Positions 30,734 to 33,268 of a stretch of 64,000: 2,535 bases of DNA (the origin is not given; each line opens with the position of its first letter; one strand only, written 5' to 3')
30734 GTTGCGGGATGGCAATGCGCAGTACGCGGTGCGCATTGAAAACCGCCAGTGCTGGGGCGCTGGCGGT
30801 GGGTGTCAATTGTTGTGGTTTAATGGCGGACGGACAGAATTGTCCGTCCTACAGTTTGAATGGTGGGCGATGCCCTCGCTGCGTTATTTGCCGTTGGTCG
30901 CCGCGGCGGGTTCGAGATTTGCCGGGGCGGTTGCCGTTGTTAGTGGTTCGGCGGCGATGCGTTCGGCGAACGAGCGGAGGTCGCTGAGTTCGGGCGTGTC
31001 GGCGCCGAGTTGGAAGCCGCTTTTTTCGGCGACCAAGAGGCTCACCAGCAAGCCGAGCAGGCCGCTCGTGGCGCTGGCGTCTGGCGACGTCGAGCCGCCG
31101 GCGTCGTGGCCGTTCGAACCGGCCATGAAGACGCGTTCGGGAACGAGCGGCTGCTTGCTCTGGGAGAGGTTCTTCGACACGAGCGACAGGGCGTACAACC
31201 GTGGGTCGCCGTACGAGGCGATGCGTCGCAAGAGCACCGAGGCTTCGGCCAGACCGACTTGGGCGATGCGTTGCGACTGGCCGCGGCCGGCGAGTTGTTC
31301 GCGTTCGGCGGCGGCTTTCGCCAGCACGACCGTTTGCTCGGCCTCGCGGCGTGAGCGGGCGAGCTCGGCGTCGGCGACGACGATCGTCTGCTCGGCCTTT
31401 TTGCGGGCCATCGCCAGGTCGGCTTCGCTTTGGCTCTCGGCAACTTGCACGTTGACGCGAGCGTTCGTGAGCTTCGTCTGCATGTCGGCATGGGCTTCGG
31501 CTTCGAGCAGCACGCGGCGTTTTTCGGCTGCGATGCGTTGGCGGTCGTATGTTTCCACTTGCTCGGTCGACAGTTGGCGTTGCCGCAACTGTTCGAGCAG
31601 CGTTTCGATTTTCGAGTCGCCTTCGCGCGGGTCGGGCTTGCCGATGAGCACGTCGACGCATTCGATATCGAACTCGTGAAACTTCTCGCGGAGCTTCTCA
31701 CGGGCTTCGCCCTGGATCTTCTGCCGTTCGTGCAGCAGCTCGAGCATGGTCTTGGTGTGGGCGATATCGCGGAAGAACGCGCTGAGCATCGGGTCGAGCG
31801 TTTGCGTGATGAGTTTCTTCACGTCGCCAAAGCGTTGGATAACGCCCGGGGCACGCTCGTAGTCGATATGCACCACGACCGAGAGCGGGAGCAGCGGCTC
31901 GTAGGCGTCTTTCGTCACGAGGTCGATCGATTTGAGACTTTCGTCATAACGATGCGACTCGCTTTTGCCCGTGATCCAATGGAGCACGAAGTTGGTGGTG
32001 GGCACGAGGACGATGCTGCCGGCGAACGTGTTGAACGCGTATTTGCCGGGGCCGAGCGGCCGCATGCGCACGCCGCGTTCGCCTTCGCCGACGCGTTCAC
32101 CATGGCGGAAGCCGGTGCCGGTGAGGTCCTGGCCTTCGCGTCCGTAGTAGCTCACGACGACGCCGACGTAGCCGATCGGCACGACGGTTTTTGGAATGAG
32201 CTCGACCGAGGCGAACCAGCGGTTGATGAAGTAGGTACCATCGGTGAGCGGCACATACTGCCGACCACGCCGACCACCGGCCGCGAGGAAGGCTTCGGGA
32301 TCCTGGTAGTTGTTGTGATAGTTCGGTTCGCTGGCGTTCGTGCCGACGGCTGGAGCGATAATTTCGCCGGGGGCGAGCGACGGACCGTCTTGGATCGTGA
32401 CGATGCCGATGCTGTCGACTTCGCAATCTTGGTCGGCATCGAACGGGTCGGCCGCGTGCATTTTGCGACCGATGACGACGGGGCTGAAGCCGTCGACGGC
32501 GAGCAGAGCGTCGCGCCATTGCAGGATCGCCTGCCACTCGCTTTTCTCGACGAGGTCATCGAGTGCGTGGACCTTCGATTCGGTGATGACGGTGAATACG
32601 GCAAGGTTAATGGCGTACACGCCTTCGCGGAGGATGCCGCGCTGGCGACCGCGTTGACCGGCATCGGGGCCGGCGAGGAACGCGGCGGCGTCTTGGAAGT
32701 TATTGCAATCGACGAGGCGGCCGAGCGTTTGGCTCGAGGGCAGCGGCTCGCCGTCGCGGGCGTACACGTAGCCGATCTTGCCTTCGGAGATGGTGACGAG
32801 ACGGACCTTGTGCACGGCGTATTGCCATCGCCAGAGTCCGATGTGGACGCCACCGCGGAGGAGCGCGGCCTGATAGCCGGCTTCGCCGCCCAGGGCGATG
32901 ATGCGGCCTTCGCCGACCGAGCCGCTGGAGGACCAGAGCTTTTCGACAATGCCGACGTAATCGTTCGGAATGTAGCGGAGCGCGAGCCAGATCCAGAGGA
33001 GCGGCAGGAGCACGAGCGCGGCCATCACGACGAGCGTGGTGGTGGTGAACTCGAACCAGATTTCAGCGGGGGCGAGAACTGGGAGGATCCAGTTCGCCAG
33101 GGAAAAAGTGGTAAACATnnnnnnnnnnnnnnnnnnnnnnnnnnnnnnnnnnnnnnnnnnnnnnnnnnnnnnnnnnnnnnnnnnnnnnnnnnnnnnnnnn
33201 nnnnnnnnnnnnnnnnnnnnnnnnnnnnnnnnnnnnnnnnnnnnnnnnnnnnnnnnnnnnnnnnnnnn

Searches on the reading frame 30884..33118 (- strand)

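Call 80: search_protein_families(library=pfam, proteins=[window:30884-33118:-], max_evalue=1)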
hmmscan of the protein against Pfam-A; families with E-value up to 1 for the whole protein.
window:30884-33118:- (744 aa): 2 families
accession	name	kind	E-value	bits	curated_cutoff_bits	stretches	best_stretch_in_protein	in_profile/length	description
PF01145.31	Band_7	-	1.7e-16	61.2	23.6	1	312-520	2-166/176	SPFH domain / Band 7 family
PF25554.1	PTS_EIIB_BC_N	-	0.2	12.3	27.4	1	559-612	7-60/88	PTS system fructose specific EIIB'BC N-terminal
